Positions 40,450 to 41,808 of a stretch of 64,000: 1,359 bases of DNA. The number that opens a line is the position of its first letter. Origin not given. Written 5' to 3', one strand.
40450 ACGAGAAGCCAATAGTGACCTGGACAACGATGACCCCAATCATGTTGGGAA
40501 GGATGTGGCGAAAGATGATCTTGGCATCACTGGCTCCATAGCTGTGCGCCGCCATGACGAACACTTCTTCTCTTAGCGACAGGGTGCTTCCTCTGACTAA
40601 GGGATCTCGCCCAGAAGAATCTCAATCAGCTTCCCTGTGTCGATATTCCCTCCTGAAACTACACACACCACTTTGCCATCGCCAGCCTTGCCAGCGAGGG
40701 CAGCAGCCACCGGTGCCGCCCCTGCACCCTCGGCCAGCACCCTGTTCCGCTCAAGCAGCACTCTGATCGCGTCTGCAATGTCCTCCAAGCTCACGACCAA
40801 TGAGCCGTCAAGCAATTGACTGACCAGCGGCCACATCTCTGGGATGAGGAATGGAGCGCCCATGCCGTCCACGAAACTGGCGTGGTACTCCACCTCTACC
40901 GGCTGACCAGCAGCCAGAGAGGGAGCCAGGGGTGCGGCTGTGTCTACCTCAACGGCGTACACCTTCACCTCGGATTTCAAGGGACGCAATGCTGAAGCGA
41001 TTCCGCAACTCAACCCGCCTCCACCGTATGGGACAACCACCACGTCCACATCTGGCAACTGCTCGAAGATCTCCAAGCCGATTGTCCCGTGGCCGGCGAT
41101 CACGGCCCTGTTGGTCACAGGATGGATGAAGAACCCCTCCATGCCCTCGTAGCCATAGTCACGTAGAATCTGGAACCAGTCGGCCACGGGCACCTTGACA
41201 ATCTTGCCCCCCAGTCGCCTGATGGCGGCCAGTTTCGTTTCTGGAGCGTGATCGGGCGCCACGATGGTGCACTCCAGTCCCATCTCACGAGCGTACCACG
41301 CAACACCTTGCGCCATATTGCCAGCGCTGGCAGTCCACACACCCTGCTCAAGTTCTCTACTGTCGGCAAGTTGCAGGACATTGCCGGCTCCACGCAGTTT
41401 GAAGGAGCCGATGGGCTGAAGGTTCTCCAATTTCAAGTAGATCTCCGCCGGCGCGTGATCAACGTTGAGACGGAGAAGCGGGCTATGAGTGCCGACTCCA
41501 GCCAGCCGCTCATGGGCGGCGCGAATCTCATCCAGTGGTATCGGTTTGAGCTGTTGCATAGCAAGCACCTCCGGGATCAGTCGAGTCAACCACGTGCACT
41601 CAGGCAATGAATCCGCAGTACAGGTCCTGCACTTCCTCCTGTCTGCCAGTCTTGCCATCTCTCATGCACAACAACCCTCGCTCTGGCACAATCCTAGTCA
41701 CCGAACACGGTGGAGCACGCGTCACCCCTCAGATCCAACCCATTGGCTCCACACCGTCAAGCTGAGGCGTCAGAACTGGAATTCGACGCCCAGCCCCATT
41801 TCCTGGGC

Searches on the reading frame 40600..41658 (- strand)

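Call 29: search_protein_families(library=pfam, proteins=[window:40600-41658:-], max_evalue=0.00001)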
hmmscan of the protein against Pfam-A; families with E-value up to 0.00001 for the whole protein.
window:40600-41658:- (353 aa): 1 family
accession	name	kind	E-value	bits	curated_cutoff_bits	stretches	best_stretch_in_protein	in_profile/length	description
PF00291.31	PALP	-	2.1e-71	241.1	35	1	59-336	8-295/295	Pyridoxal-phosphate dependent enzyme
